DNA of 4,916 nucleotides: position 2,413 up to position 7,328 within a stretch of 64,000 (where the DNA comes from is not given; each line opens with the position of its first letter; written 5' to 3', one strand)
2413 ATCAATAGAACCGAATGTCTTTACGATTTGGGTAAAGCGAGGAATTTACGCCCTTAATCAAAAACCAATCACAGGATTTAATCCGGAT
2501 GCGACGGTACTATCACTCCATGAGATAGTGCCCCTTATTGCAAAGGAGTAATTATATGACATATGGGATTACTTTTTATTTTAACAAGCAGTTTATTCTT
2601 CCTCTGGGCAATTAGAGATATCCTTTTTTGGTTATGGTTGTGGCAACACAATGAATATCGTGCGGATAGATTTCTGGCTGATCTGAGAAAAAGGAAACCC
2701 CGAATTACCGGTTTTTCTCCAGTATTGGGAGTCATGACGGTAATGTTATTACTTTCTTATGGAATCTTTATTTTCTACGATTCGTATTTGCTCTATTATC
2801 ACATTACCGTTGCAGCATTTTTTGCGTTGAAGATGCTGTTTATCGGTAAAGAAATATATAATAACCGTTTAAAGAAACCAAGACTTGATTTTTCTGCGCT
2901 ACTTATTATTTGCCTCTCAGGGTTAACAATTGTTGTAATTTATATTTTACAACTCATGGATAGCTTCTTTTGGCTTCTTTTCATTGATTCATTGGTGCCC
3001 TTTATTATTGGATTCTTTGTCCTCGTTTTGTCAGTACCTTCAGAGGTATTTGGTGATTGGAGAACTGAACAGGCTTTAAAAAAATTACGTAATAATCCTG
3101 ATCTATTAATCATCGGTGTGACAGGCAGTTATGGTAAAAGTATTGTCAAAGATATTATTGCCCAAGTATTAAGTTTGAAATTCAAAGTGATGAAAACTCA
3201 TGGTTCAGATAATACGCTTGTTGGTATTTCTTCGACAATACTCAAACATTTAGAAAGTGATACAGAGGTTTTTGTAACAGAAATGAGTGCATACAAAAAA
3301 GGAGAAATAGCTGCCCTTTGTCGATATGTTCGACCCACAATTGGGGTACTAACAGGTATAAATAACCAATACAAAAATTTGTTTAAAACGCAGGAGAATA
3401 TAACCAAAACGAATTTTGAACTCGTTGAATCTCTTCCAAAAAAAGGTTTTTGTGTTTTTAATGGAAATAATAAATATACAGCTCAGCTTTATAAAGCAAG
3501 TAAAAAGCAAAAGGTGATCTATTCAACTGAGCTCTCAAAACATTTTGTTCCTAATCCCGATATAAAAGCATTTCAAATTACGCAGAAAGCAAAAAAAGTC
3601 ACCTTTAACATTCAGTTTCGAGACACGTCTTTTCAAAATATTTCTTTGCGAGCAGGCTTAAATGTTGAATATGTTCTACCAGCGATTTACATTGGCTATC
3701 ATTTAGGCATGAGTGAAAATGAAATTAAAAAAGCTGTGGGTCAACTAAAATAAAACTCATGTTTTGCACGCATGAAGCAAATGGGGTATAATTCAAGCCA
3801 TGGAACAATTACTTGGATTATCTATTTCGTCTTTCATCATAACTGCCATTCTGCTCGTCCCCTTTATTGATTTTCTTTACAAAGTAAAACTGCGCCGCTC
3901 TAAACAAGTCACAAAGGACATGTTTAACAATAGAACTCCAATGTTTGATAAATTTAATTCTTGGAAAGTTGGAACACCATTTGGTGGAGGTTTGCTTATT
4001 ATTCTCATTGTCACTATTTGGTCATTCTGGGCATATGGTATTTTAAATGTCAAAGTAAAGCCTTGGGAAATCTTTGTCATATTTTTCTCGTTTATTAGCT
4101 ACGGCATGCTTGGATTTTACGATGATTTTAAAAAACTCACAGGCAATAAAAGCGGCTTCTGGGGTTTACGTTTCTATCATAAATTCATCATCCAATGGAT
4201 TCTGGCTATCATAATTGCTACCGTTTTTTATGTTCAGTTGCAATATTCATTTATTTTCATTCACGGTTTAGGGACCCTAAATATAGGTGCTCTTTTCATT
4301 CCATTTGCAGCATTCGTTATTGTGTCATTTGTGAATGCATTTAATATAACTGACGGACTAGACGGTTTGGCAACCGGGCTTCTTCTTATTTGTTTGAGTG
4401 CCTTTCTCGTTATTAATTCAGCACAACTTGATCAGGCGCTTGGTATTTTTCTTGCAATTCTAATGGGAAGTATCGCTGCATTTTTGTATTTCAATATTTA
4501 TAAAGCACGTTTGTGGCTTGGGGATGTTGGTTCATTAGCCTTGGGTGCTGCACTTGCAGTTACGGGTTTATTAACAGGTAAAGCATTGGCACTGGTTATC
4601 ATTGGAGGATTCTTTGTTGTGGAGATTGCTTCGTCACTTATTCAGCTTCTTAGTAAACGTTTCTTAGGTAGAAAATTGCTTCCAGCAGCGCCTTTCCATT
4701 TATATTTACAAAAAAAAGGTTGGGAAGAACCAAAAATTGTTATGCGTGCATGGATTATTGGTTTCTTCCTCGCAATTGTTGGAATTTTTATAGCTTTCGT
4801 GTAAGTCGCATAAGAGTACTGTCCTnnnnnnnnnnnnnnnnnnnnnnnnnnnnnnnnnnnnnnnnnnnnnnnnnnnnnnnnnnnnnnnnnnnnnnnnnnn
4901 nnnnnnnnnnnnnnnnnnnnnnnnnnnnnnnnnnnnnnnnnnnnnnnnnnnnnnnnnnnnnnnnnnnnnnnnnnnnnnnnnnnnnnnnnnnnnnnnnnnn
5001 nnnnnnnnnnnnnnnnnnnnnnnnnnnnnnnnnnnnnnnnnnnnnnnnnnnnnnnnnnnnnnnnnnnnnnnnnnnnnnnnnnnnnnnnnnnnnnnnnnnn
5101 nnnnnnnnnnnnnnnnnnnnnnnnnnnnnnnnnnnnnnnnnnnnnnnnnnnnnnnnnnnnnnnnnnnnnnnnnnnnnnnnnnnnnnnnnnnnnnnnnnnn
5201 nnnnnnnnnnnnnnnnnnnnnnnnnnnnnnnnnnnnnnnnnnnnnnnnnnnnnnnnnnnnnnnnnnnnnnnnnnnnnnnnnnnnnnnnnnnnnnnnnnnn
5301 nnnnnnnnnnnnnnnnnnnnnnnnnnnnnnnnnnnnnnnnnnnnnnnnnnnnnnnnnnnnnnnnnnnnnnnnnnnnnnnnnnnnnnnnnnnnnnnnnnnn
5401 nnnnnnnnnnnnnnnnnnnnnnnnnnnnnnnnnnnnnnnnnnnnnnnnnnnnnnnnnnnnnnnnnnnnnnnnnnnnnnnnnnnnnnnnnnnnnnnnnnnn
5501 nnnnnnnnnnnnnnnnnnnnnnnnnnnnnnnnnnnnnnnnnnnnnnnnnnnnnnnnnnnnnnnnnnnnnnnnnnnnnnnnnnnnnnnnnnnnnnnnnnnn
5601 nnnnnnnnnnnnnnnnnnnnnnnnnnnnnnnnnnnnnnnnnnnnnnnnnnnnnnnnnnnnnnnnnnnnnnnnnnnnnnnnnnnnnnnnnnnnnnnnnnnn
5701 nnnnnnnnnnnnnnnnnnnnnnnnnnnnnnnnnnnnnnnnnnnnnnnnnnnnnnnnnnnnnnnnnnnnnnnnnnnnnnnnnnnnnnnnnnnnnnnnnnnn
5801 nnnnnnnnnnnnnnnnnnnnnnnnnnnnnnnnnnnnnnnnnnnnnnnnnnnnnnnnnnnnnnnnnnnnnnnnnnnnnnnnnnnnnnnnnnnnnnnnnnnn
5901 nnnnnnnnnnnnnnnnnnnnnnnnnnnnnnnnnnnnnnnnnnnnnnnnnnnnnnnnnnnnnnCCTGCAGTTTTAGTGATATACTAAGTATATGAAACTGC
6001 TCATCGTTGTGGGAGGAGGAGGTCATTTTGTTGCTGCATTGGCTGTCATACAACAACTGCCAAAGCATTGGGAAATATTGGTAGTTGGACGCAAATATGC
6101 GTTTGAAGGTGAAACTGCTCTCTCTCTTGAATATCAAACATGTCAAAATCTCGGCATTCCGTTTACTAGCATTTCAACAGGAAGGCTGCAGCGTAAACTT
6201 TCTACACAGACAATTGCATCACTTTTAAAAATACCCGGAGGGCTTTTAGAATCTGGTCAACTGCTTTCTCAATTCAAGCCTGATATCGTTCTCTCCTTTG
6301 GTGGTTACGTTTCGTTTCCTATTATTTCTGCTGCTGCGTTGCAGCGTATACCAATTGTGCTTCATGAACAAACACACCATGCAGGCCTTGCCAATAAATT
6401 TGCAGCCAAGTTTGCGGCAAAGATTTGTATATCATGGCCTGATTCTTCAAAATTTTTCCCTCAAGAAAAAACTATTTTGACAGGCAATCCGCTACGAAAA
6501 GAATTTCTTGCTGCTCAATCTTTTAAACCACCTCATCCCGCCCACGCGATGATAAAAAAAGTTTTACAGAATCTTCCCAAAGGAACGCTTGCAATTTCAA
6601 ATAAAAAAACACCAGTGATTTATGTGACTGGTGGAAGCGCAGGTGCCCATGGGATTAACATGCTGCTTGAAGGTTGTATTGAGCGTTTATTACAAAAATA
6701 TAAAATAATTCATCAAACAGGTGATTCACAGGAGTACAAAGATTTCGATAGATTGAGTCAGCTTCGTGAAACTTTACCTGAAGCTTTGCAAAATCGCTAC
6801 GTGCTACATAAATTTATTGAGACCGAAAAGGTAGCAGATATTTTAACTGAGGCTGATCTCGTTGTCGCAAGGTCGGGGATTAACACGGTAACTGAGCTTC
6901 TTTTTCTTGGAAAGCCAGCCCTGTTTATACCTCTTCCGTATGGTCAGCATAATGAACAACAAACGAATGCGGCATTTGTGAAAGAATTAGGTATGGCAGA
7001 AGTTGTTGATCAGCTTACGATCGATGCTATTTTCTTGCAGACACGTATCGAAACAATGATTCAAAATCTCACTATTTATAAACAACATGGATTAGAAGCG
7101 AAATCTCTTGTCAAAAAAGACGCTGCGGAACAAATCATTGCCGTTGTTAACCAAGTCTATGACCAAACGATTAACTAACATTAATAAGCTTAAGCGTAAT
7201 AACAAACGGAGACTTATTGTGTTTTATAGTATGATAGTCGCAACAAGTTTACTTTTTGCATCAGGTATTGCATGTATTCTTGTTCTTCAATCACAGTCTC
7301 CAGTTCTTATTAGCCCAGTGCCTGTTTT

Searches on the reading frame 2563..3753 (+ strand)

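Call 8: search_protein_families(library=ncbifam, proteins=[window:2563-3753:+], max_evalue=0.00001)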
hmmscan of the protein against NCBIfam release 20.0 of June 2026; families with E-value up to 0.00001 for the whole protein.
window:2563-3753:+ (396 aa): 11 families
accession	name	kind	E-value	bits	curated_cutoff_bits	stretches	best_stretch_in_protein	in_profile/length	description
TIGR01143.1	murF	subfamily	3.6e-35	121.7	288.6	1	174-395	67-282/418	UDP-N-acetylmuramoyl-tripeptide--D-alanyl-D-alanine ligase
NF008896.0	PRK11929.1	equivalog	7.7e-30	103.4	1023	1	173-395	596-818/965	bifunctional UDP-N-acetylmuramoyl-L-alanyl-D-glutamate--2,6-diaminopimelate ligase MurE/UDP-N-acetylmuramoyl-tripeptide--D-alanyl-D-alanine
NF008897.0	PRK11930.1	equivalog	1.7e-22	79.3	804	1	173-395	99-315/822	bifunctional UDP-N-acetylmuramoyl-tripeptide:D-alanyl-D-alanine ligase/alanine racemase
NF008041.0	PRK10773.1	equivalog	6e-17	61.5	551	1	175-395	94-311/453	UDP-N-acetylmuramoyl-tripeptide--D-alanyl-D-alanine ligase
NF010693.0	PRK14093.1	equivalog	4.3e-13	48.7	544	1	180-320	107-246/479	UDP-N-acetylmuramoylalanyl-D-glutamyl-2,6-diaminopimelate--D-alanyl-D-alanine ligase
TIGR01087.1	murD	equivalog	6.3e-10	38.7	211.95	1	180-393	103-299/441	UDP-N-acetylmuramoyl-L-alanine--D-glutamate ligase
TIGR01082.1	murC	equivalog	1.3e-09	37.6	335.1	1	183-392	102-298/449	UDP-N-acetylmuramate--L-alanine ligase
NF001126.0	PRK00139.1-4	equivalog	8.3e-08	31.2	373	1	181-395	104-326/486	UDP-N-acetylmuramoyl-L-alanyl-D-glutamate--2,6-diaminopimelate ligase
TIGR01085.1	murE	subfamily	3.8e-07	29.4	257.3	0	180-395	84-316/472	UDP-N-acetylmuramyl-tripeptide synthetase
NF011171.0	PRK14573.1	equivalog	7.2e-07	27.4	1015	1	183-393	106-298/809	bifunctional UDP-N-acetylmuramate--L-alanine ligase/D-alanine--D-alanine ligase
NF010623.0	PRK14016.1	subfamily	1.8e-06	26.4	877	1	183-393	482-712/871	cyanophycin synthetase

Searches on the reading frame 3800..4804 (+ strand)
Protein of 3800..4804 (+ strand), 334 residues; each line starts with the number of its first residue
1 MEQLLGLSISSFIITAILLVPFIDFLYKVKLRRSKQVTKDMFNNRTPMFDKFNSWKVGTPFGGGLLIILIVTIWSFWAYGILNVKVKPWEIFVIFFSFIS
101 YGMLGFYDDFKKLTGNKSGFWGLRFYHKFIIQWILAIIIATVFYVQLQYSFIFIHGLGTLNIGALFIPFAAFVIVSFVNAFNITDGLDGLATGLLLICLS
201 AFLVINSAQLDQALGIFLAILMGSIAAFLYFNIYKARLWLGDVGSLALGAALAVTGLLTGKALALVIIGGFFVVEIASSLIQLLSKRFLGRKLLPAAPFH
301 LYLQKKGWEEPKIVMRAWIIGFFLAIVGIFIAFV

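Call 8: search_protein_families(library=ncbifam, proteins=[window:3800-4804:+], max_evalue=0.00001)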
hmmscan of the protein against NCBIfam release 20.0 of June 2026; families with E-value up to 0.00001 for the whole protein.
window:3800-4804:+ (334 aa): 3 families
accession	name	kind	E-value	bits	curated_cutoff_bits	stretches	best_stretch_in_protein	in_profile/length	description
TIGR00445.1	mraY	equivalog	1.3e-52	179.3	192.05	1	55-330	31-316/321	phospho-N-acetylmuramoyl-pentapeptide-transferase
NF053644.1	MraY_archaea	equivalog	8.4e-27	94.4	450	1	134-329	154-340/340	pseudomurein biosynthesis MraY family phospho-N-acetylmuramoyl-pentapeptide-transferase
TIGR02380.1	ECA_wecA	exception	1e-06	28.1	326.05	1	123-252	89-222/346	UDP-N-acetylglucosamine--undecaprenyl-phosphate N-acetylglucosaminephosphotransferase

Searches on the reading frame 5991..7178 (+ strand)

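Call 8: search_protein_families(library=ncbifam, proteins=[window:5991-7178:+], max_evalue=0.00001)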
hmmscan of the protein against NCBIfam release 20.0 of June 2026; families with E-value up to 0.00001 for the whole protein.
window:5991-7178:+ (395 aa): 6 families
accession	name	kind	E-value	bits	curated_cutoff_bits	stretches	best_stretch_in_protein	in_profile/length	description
TIGR01133.1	murG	equivalog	3.1e-66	223.8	250.25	1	1-385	6-352/353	undecaprenyldiphospho-muramoylpentapeptide beta-N-acetylglucosaminyltransferase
NF009102.0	PRK12446.1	equivalog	1.2e-55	188.9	339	1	2-388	2-351/352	undecaprenyldiphospho-muramoylpentapeptide beta-N-acetylglucosaminyltransferase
TIGR01426.2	MGT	subfamily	6.6e-11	41.8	260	1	197-364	216-365/393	macrolide family glycosyltransferase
TIGR00661.1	MJ1255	subfamily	2e-10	40.4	195.9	1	275-342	235-300/321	MJ1255/VC2487 family glycosyltransferase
NF041549.1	PssD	equivalog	5.6e-07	30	110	0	5-158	2-144/151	PssD/Cps14F family polysaccharide biosynthesis glycosyltransferase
NF010135.0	PRK13609.1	equivalog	6.9e-07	28.5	500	1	209-387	204-366/388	diglucosyl diacylglycerol synthase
